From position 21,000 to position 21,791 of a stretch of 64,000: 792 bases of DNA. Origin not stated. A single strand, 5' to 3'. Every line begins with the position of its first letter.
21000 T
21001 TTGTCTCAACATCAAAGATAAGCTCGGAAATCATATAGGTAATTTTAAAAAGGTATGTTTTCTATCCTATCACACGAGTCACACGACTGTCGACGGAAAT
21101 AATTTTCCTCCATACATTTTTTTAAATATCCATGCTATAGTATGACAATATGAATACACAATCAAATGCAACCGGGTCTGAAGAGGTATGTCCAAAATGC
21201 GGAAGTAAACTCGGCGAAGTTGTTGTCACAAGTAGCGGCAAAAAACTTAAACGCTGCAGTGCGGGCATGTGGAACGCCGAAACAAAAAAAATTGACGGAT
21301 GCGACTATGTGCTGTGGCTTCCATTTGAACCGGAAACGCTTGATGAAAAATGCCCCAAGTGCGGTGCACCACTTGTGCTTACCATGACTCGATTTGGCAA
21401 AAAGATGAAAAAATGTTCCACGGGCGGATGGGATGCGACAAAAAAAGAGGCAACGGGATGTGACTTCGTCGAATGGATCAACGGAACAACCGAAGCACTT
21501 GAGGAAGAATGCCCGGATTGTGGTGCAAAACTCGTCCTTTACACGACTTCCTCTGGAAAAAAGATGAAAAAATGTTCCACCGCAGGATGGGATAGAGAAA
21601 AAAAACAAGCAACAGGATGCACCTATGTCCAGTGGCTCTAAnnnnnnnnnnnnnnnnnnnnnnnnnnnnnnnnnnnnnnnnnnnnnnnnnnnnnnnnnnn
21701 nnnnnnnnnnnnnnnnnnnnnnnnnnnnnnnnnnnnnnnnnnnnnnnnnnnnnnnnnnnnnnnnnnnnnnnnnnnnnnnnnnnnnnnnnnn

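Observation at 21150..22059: Triple topoisomerase-type zinc-ribbon protein translationally coupled to a SET-domain methyltransferase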

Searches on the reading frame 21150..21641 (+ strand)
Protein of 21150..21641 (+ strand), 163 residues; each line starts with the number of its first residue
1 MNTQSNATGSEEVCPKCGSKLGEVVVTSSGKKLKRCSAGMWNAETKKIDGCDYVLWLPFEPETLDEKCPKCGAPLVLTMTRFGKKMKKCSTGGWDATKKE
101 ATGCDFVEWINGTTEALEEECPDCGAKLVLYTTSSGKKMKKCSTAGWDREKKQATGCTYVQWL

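Call 3: search_protein_families(library=pfam, proteins=[window:21150-21641:+], max_evalue=1)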
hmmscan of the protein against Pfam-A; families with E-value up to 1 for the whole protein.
window:21150-21641:+ (163 aa): 71 families (the best 25 are shown)
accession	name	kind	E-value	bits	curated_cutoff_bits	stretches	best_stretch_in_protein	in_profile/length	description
PF01396.24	Zn_ribbon_Top1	-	2.4e-10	40.5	32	3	65-84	1-20/39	Topoisomerase DNA binding C4 zinc finger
PF13240.11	Zn_Ribbon_1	-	8.2e-07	29.1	25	2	67-75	15-23/23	zinc-ribbon domain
PF03119.21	DNA_ligase_ZBD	-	1.2e-05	25.5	25.8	2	67-76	1-10/27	NAD-dependent DNA ligase C4 zinc finger domain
PF12760.12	Zn_ribbon_IS1595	-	2.4e-05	24.7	25.4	1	12-37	19-41/46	Transposase zinc-ribbon domain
PF23549.1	Zn_ribbon_GRF_2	-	3.1e-05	24.1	27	0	120-137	3-20/45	GRF-like zinc ribbon domain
PF13248.11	Zn_ribbon_3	-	3.2e-05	23.7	27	2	62-75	13-26/26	zinc-ribbon domain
PF06677.18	Auto_anti-p27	-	3.5e-05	24.2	24.1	1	64-77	14-27/40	Sjogren's syndrome/scleroderma autoantigen 1 (Autoantigen p27)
PF19335.5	HMBD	-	4.2e-05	23.9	23.6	1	119-129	16-26/28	Heavy metal binding domain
PF11781.13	Zn_ribbon_RRN7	-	6.7e-05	22.9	27.1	0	118-137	4-21/32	Zinc-finger of RNA-polymerase I-specific TFIIB, Rrn7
PF09723.15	Zn_ribbon_8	-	6.9e-05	23.2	34.4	2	105-127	14-36/41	Zinc ribbon domain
PF23903.1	Phage_zn_bind_2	-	8e-05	22.9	27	0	118-130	31-43/44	Phage zinc binding domain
PF08792.16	A2L_zn_ribbon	-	9.1e-05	22.5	22.9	1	7-19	17-29/33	A2L zinc ribbon domain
PF13453.11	Zn_ribbon_TFIIB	-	0.00012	21.9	22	1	67-81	1-14/41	Transcription factor zinc-finger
PF21349.2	RUBY_RBDX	-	0.00014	21.7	26.5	1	62-74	13-25/30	Rubrerythrin, rubredoxin-like domain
PF06906.16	DUF1272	-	0.00027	21.4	25.3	1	112-129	35-52/57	Protein of unknown function (DUF1272)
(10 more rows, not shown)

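Call 8: find_homologous_proteins(query=window:21150-21638:+)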
Query window:21150-21638:+ (163 aa): 2054 proteins with E <= 0.001 among 2101 candidates; the best 120 are listed.
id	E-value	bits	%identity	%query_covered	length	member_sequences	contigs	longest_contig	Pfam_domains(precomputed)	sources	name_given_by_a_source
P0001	2.2e-100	352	93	100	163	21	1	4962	PF01396.25,PF13240.12,PF12760.13,PF28086.1,PF03119.22,PF09723.16,PF26788.1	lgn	-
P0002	5.5e-93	327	85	100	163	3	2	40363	PF01396.25,PF13240.12,PF03119.22,PF26788.1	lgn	-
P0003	9.9e-93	327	85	100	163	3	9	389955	PF01396.25,PF19335.6,PF13240.12,PF12760.13,PF21344.4,PF03119.22,PF09723.16,PF26788.1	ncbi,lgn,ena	-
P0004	3.6e-86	305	81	96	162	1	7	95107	PF01396.25,PF06677.19,PF13240.12,PF26237.1,PF03119.22,PF09723.16,PF13453.12,PF26788.1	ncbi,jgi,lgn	-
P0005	6.7e-86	304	83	94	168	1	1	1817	PF01396.25,PF06677.19,PF13240.12,PF26040.1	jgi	jgi:ssDNA-binding Zn-finger/Zn-ribbon topoisomerase 1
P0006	1.3e-85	303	79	96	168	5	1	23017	PF01396.25,PF06677.19,PF13240.12,PF12760.13,PF03119.22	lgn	-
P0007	1.2e-83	297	78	100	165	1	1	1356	PF01396.25,PF06677.19,PF13240.12,PF26040.1,PF12760.13,PF26788.1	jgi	jgi:ssDNA-binding Zn-finger/Zn-ribbon topoisomerase 1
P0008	1.3e-83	297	79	100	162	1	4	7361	PF01396.25,PF13240.12,PF12760.13,PF03119.22,PF09723.16,PF08271.18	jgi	-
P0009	3.4e-83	296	77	100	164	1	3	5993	PF01396.25,PF06677.19,PF23549.2,PF13240.12,PF26040.1,PF12760.13,PF03119.22,PF09723.16,PF11781.14,PF13453.12,PF08271.18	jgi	-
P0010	1.0e-82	294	76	100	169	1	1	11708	PF01396.25,PF06677.19,PF13240.12,PF26040.1,PF12760.13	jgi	jgi:ssDNA-binding Zn-finger/Zn-ribbon topoisomerase 1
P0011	1.3e-82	294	76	100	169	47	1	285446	PF01396.25,PF13240.12,PF26040.1,PF12760.13,PF28086.1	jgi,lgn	jgi:ssDNA-binding Zn-finger/Zn-ribbon topoisomerase 1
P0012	1.1e-81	291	78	93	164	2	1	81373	PF01396.25,PF23549.2,PF13240.12,PF26040.1,PF04135.19,PF03119.22,PF09723.16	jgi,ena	-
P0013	1.3e-81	290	76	100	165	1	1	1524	PF01396.25,PF13240.12,PF26040.1,PF27353.1,PF12760.13,PF21349.3,PF04135.19,PF13248.12,PF09723.16,PF13453.12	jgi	jgi:ssDNA-binding Zn-finger/Zn-ribbon topoisomerase 1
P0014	1.3e-81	290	76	100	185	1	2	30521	PF01396.25,PF13240.12,PF26040.1,PF12760.13,PF28086.1,PF13248.12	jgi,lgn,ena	-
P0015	1.4e-81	290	73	100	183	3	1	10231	PF01396.25,PF06677.19,PF13240.12,PF26040.1,PF17309.8,PF12760.13,PF13248.12,PF09723.16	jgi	jgi:ssDNA-binding Zn-finger/Zn-ribbon topoisomerase 1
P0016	1.6e-81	290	73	99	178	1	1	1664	PF01396.25,PF13240.12,PF26040.1,PF12760.13,PF09723.16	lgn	-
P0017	2.1e-81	290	74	100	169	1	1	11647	PF01396.25,PF13240.12,PF26040.1,PF12760.13,PF03119.22,PF09723.16,PF13453.12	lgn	-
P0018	2.4e-81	290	74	100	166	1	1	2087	PF01396.25,PF13240.12,PF26040.1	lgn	-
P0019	3.4e-81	289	76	96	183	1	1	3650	PF01396.25,PF13240.12,PF12760.13,PF13248.12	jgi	jgi:hypothetical protein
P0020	7.3e-81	288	77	98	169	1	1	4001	PF01396.25,PF13240.12,PF26040.1,PF03119.22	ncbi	-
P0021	2.2e-80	286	73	100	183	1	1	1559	PF01396.25,PF06677.19,PF13240.12,PF26040.1,PF13248.12,PF13453.12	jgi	jgi:ssDNA-binding Zn-finger/Zn-ribbon topoisomerase 1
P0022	2.5e-80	286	75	98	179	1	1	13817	PF01396.25,PF06677.19,PF13240.12,PF26040.1,PF12760.13,PF03119.22,PF13248.12,PF08271.18,PF26788.1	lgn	-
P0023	7.0e-80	285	74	100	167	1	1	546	PF01396.25,PF12760.13,PF28086.1,PF09723.16,PF26788.1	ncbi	-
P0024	9.1e-80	284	74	98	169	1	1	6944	PF01396.25,PF13240.12,PF26040.1,PF12760.13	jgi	jgi:ssDNA-binding Zn-finger/Zn-ribbon topoisomerase 1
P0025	1.2e-79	284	75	94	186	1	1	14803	PF01396.25,PF13240.12,PF26040.1,PF03119.22,PF13248.12,PF09723.16,PF26788.1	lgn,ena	-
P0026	1.4e-79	284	73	100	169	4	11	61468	PF01396.25,PF06677.19,PF23549.2,PF13240.12,PF26040.1,PF03119.22,PF13248.12,PF13453.12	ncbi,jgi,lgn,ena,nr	ncbi:MAG: hypothetical protein UV63_C0004G0028 [Microgenomates group bacterium GW2011_GWC1_43_11]|nr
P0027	2.1e-79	283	78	94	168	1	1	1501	PF01396.25,PF13240.12,PF09723.16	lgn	-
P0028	2.2e-79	283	73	100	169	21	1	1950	PF01396.25,PF12760.13,PF13453.12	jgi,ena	-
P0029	2.3e-79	283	74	98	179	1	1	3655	PF01396.25,PF06677.19,PF23549.2,PF13240.12,PF12760.13,PF26788.1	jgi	jgi:ssDNA-binding Zn-finger/Zn-ribbon topoisomerase 1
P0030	3.3e-79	283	72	100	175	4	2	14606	PF01396.25,PF06677.19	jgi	jgi:ssDNA-binding Zn-finger/Zn-ribbon topoisomerase 1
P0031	4.8e-79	282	75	95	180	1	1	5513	PF01396.25,PF13240.12,PF12760.13,PF03119.22,PF09723.16,PF13453.12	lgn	-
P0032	5.4e-79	282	74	98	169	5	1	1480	PF01396.25,PF12760.13,PF26788.1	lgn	-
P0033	9.4e-79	281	74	100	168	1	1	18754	PF01396.25,PF06677.19,PF13240.12,PF26040.1,PF03119.22,PF13248.12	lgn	-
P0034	1.5e-78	280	69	100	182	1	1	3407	PF01396.25,PF13240.12,PF12760.13,PF09723.16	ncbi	ncbi:topoisomerase DNA-binding C4 zinc finger domain-containing protein [Patescibacteria group bacte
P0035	1.7e-78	280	71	100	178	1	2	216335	PF01396.25,PF06677.19,PF13240.12,PF13248.12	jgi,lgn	jgi:ssDNA-binding Zn-finger/Zn-ribbon topoisomerase 1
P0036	2.8e-78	280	76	94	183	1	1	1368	PF01396.25,PF13240.12,PF26040.1,PF12760.13,PF03119.22,PF13248.12,PF09723.16,PF26788.1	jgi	jgi:ssDNA-binding Zn-finger/Zn-ribbon topoisomerase 1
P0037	3.1e-78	279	72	100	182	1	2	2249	PF01396.25,PF13240.12,PF03119.22,PF09723.16,PF06906.17,PF26788.1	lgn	-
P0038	4.1e-78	279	76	93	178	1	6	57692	PF01396.25,PF06677.19,PF13240.12,PF13248.12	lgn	-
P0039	8.5e-78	278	74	100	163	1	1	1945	PF01396.25,PF09723.16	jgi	jgi:ssDNA-binding Zn-finger/Zn-ribbon topoisomerase 1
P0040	1.0e-77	278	73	100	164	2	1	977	PF01396.25,PF23549.2,PF13240.12,PF09723.16,PF26788.1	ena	-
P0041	1.2e-77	278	76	93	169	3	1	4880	PF01396.25,PF13240.12,PF26040.1,PF12760.13,PF23455.2,PF09723.16,PF26788.1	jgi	jgi:ssDNA-binding Zn-finger/Zn-ribbon topoisomerase 1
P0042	1.4e-77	277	72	98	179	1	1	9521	PF01396.25,PF06677.19,PF26040.1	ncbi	-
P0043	1.7e-77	277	73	98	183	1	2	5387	PF01396.25,PF06677.19,PF26040.1,PF17309.8,PF12760.13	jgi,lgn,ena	-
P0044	1.8e-77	277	72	100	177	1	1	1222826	PF01396.25,PF06677.19,PF13240.12,PF12760.13,PF03119.22,PF09723.16,PF08271.18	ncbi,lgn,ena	-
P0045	1.9e-77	277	73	100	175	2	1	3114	PF01396.25,PF13240.12,PF26040.1,PF27353.1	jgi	jgi:ssDNA-binding Zn-finger/Zn-ribbon topoisomerase 1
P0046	2.2e-77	277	71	100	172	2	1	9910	PF01396.25,PF06677.19,PF13240.12,PF26040.1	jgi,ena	jgi:ssDNA-binding Zn-finger/Zn-ribbon topoisomerase 1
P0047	3.2e-77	276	72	100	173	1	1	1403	PF01396.25,PF06677.19,PF23549.2,PF09723.16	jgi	jgi:ssDNA-binding Zn-finger/Zn-ribbon topoisomerase 1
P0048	4.3e-77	276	75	93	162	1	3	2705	PF01396.25,PF06677.19,PF23549.2,PF13240.12,PF26040.1,PF28086.1,PF03119.22,PF09723.16,PF26788.1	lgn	-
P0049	5.1e-77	275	76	96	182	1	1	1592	PF01396.25,PF13240.12,PF12760.13,PF03119.22,PF09723.16,PF26788.1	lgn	-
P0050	5.5e-77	275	71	100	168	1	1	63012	PF01396.25,PF23549.2,PF13240.12,PF12760.13,PF28086.1,PF03119.22,PF13248.12,PF13453.12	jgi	-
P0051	5.7e-77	275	73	100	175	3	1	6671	PF01396.25,PF06677.19,PF13240.12,PF26040.1,PF03119.22,PF09723.16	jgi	jgi:ssDNA-binding Zn-finger/Zn-ribbon topoisomerase 1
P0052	5.8e-77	275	72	94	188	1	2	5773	PF01396.25,PF26040.1,PF09723.16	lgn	-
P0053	6.3e-77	275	76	93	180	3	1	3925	PF01396.25,PF13240.12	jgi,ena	-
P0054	6.3e-77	275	74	100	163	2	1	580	PF01396.25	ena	-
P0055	8.4e-77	275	74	100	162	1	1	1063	PF01396.25,PF13240.12,PF12760.13,PF03119.22,PF09723.16,PF26788.1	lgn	-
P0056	8.6e-77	275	71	100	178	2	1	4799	PF01396.25,PF06677.19,PF13240.12,PF26040.1,PF28086.1,PF03119.22,PF09723.16,PF26788.1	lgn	-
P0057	8.7e-77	275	76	93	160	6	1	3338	PF01396.25,PF06677.19,PF13240.12,PF09723.16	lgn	-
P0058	1.0e-76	274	71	100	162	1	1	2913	PF01396.25,PF03119.22,PF09723.16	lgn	-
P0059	1.1e-76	274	73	98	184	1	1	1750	PF01396.25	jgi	jgi:ssDNA-binding Zn-finger/Zn-ribbon topoisomerase 1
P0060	1.1e-76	274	75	93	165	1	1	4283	PF01396.25,PF06677.19,PF13240.12,PF26040.1,PF27353.1,PF21349.3,PF04135.19,PF03119.22,PF09723.16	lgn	-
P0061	1.1e-76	274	74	96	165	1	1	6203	PF01396.25,PF06677.19,PF13240.12,PF26040.1,PF27353.1,PF21349.3,PF04135.19,PF03119.22,PF09723.16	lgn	-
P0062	1.2e-76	274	73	100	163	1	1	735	PF01396.25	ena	-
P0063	1.2e-76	274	76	93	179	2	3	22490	PF01396.25,PF19335.6,PF13240.12,PF12760.13,PF21344.4,PF26788.1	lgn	-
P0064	1.3e-76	274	75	96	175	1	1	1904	PF01396.25,PF13240.12,PF26040.1,PF28086.1,PF03119.22,PF09723.16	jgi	jgi:ssDNA-binding Zn-finger/Zn-ribbon topoisomerase 1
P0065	1.5e-76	274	76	94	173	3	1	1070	PF01396.25,PF13240.12,PF03119.22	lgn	-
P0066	1.5e-76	274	72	100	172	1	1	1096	PF01396.25,PF23549.2,PF13240.12,PF26040.1,PF13248.12,PF13453.12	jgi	jgi:ssDNA-binding Zn-finger/Zn-ribbon topoisomerase 1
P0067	1.6e-76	274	74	93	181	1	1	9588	PF01396.25,PF13240.12,PF12760.13,PF21349.3,PF13248.12,PF09723.16,PF26788.1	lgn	-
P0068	1.9e-76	274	72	97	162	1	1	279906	PF01396.25,PF06677.19,PF13240.12,PF09723.16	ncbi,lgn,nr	ncbi:topoisomerase DNA-binding C4 zinc finger domain-containing protein [Patescibacteria group bacte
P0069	1.9e-76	274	78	93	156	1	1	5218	PF01396.25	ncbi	ncbi:MAG: topoisomerase DNA-binding C4 zinc finger domain-containing protein, partial [Patescibacter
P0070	1.9e-76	274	73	97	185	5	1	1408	PF01396.25,PF13240.12,PF26040.1,PF09723.16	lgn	-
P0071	2.2e-76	273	75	93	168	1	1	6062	PF01396.25,PF23549.2,PF13240.12,PF12760.13,PF03119.22,PF13453.12,PF08271.18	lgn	-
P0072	3.1e-76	273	70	100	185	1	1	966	PF01396.25,PF13240.12,PF26040.1,PF12760.13,PF03119.22,PF13248.12,PF09723.16,PF08271.18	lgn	-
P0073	3.4e-76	273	72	100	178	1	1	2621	PF01396.25,PF06677.19,PF13240.12,PF26040.1,PF03119.22,PF26788.1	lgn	-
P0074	3.7e-76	273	71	100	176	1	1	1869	PF01396.25,PF06677.19,PF09723.16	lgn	-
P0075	3.8e-76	273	69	100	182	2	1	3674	PF01396.25,PF13240.12,PF26040.1,PF07754.18,PF12760.13,PF09723.16,PF08271.18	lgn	-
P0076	3.8e-76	273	70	99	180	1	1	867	PF01396.25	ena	-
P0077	3.9e-76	273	73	98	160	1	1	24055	PF01396.25,PF06677.19,PF13240.12,PF03119.22,PF09723.16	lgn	-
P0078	4.3e-76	272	73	94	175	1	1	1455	PF01396.25,PF06677.19,PF23549.2,PF13240.12,PF26040.1,PF28086.1,PF13248.12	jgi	jgi:ssDNA-binding Zn-finger/Zn-ribbon topoisomerase 1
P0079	4.3e-76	272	71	100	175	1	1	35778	PF01396.25,PF06677.19,PF26040.1,PF28086.1,PF26788.1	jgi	jgi:ssDNA-binding Zn-finger/Zn-ribbon topoisomerase 1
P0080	5.6e-76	272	72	97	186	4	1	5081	PF01396.25,PF13240.12,PF21349.3,PF09723.16,PF08271.18,PF26788.1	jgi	-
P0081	5.6e-76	272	75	94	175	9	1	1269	PF01396.25,PF13240.12,PF26040.1,PF03119.22,PF09723.16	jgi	jgi:hypothetical protein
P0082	6.5e-76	272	70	100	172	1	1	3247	PF01396.25,PF12760.13,PF09723.16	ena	-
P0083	7.1e-76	272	70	94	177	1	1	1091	PF01396.25,PF12760.13,PF09723.16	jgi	-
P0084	7.1e-76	272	75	94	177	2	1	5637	PF01396.25,PF19335.6,PF13240.12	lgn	-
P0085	8.6e-76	271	74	93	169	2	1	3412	PF01396.25,PF09723.16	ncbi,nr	ncbi:hypothetical protein MUP56_01740 [Patescibacteria group bacterium]|nr:hypothetical protein [Pat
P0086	1.1e-75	271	72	100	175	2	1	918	PF01396.25,PF06677.19,PF13240.12,PF26040.1,PF03119.22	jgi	jgi:ssDNA-binding Zn-finger/Zn-ribbon topoisomerase 1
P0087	1.2e-75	271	71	100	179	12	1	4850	PF01396.25,PF06677.19,PF26040.1,PF13248.12,PF09723.16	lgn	-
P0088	1.2e-75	271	73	94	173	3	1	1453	PF01396.25,PF06677.19,PF23549.2,PF13240.12,PF26040.1,PF13248.12,PF13453.12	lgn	-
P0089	1.2e-75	271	73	96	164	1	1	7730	PF01396.25,PF06677.19,PF13240.12,PF26040.1,PF12760.13,PF03119.22,PF13248.12,PF09723.16,PF13453.12,PF08271.18,PF26788.1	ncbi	-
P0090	1.3e-75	271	73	96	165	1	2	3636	PF01396.25,PF06677.19,PF13240.12,PF26040.1,PF27353.1,PF21349.3,PF04135.19,PF03119.22,PF09723.16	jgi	-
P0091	1.4e-75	271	73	96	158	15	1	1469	PF01396.25,PF06677.19,PF23549.2,PF26237.1,PF04135.19,PF03119.22,PF26788.1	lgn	-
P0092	1.4e-75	271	71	98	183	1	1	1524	PF01396.25,PF06677.19,PF09723.16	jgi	jgi:ssDNA-binding Zn-finger/Zn-ribbon topoisomerase 1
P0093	1.7e-75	271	71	100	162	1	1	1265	PF01396.25,PF13240.12,PF26040.1,PF21349.3,PF09723.16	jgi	-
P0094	2.0e-75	270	76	93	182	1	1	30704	PF01396.25,PF13240.12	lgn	-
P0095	2.1e-75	270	72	96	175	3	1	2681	PF01396.25,PF13240.12,PF26040.1,PF27353.1,PF09723.16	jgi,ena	-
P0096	2.1e-75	270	70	99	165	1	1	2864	PF01396.25,PF13240.12,PF12760.13,PF03119.22,PF09723.16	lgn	-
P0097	2.4e-75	270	75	94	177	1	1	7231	PF01396.25,PF06677.19,PF26040.1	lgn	-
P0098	2.5e-75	270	76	93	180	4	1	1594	PF01396.25,PF06677.19,PF13240.12,PF26040.1,PF21349.3,PF04423.20,PF26788.1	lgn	-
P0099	2.7e-75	270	70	99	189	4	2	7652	PF01396.25,PF06677.19,PF13240.12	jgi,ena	-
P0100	2.8e-75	270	74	94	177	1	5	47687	PF01396.25,PF13240.12,PF03119.22,PF09723.16,PF26788.1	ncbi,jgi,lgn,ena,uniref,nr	ncbi:MAG: hypothetical protein UV73_C0010G0061 [Candidatus Gottesmanbacteria bacterium GW2011_GWA2_4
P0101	2.9e-75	270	72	100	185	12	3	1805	PF01396.25,PF06677.19,PF13240.12,PF26040.1,PF03119.22,PF09723.16,PF08271.18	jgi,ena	-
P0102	3.2e-75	270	74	93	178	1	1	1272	PF01396.25,PF06677.19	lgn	-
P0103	3.7e-75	269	72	94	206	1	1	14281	PF01396.25,PF06677.19,PF23549.2,PF13240.12,PF26040.1,PF03119.22,PF13248.12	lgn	-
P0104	4.3e-75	269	71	94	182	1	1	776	PF01396.25,PF06677.19,PF13240.12,PF26040.1,PF12760.13,PF13453.12,PF26788.1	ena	-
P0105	5.2e-75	269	69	100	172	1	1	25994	PF01396.25,PF06677.19,PF13240.12,PF26040.1,PF09723.16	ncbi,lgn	-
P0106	5.3e-75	269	73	94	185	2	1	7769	PF01396.25,PF06677.19,PF23549.2,PF13240.12,PF26040.1,PF09723.16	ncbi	-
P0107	5.4e-75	269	72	96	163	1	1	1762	PF01396.25,PF23549.2,PF13240.12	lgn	-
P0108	6.1e-75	269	72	99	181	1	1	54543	PF01396.25,PF06677.19,PF13240.12,PF03119.22,PF13248.12,PF09723.16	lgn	-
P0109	6.8e-75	269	74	93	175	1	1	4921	PF01396.25,PF06677.19,PF23549.2,PF13240.12,PF26040.1,PF13248.12,PF09723.16,PF13453.12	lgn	-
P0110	8.0e-75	268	71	100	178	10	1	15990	PF01396.25,PF13240.12,PF28086.1,PF13248.12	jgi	jgi:ssDNA-binding Zn-finger/Zn-ribbon topoisomerase 1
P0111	8.2e-75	268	74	93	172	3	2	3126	PF01396.25,PF06677.19,PF26040.1,PF04135.19,PF03119.22,PF09723.16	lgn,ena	-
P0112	9.2e-75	268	76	93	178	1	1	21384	PF01396.25,PF13240.12,PF13453.12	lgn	-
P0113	9.8e-75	268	74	94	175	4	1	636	PF01396.25,PF06677.19,PF23549.2,PF13240.12,PF27353.1,PF12760.13,PF03119.22,PF13248.12,PF09723.16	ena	-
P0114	1.1e-74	268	72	97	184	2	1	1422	PF01396.25,PF13240.12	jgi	jgi:hypothetical protein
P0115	1.2e-74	268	74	96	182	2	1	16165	PF01396.25,PF23549.2,PF13240.12,PF26040.1,PF13248.12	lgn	-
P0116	1.2e-74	268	71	98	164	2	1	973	PF01396.25,PF26040.1,PF04423.20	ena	-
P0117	1.4e-74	268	72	93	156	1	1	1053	PF01396.25,PF13240.12,PF13248.12,PF09723.16,PF26788.1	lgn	-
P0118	1.5e-74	267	69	100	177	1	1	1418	PF01396.25,PF06677.19,PF13240.12,PF26040.1,PF03119.22,PF09723.16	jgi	jgi:ssDNA-binding Zn-finger/Zn-ribbon topoisomerase 1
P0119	1.5e-74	267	74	95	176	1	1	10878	PF01396.25,PF13240.12,PF26040.1,PF09723.16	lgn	-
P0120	1.6e-74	267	71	94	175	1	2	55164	PF01396.25,PF06677.19,PF23549.2,PF03119.22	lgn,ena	-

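Call 10: find_encoding_contigs(protein=P0003, flank=6000, max_places=3)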
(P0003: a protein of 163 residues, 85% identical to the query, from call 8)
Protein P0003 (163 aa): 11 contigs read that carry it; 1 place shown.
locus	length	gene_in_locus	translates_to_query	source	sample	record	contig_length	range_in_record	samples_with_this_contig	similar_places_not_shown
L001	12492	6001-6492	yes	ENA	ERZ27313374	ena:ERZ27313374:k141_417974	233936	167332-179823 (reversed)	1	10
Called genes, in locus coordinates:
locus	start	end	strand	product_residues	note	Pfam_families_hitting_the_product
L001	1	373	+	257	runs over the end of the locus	PF02673:BacA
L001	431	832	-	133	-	-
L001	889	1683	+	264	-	PF01734:Patatin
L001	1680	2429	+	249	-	PF13489:Methyltransf_23, PF13847:Methyltransf_31, PF08241:Methyltransf_11, PF08242:Methyltransf_12, PF13649:Methyltransf_25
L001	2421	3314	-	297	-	PF00083:Sugar_tr (faint), PF07690:MFS_1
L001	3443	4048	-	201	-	PF13482:RNase_H_2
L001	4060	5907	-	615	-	PF00122:E1-E2_ATPase, PF00702:Hydrolase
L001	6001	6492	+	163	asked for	PF09723:Zn_ribbon_8 (faint), PF19335:HMBD (faint), PF21344:Zn_ribbon_LysW (faint), PF01396:Zn_ribbon_Top1 (faint), PF12760:Zn_ribbon_IS1595 (faint), PF13240:Zn_Ribbon_1 (faint), PF26788:DUF8260 (faint), PF03119:DNA_ligase_ZBD (faint)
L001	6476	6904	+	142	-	PF00856:SET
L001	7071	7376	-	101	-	-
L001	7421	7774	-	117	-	PF24709:DUF7670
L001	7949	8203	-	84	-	PF00462:Glutaredoxin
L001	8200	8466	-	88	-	PF12840:HTH_20 (weak), PF01022:HTH_5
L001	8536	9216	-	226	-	-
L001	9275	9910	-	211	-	-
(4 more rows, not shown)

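Call 11: find_encoding_contigs(protein=P0044, flank=6000, max_places=3)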
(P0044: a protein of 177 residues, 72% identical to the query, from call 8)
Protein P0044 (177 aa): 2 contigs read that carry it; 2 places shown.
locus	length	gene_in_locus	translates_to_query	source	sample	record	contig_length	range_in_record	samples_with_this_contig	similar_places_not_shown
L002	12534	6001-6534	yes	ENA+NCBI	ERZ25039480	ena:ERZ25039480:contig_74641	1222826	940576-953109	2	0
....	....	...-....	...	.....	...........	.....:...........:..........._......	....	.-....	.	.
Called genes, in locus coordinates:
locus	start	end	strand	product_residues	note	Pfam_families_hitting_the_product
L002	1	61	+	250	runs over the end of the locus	PF00119:ATP-synt_A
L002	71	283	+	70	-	PF00137:ATP-synt_C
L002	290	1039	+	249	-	PF00430:ATP-synt_B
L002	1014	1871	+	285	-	PF00006:ATP-synt_ab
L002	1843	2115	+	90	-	PF00006:ATP-synt_ab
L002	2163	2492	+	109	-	PF00306:ATP-synt_ab_C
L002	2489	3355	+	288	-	PF00231:ATP-synt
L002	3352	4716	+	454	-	PF00006:ATP-synt_ab, PF22919:ATP-synt_VA_C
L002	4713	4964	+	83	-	PF02823:ATP-synt_DE_N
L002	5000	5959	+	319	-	PF01207:Dus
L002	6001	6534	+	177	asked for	PF06677:Auto_anti-p27 (faint), PF09723:Zn_ribbon_8 (faint), PF01396:Zn_ribbon_Top1 (faint), PF08271:Zn_Ribbon_TF (faint), PF12760:Zn_ribbon_IS1595 (faint), PF13240:Zn_Ribbon_1 (faint), PF03119:DNA_ligase_ZBD (faint)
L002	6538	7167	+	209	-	PF01794:Ferric_reduct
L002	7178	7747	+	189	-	PF01812:5-FTHF_cyc-lig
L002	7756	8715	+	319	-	PF00303:Thymidylat_synt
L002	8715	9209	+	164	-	PF00186:DHFR_1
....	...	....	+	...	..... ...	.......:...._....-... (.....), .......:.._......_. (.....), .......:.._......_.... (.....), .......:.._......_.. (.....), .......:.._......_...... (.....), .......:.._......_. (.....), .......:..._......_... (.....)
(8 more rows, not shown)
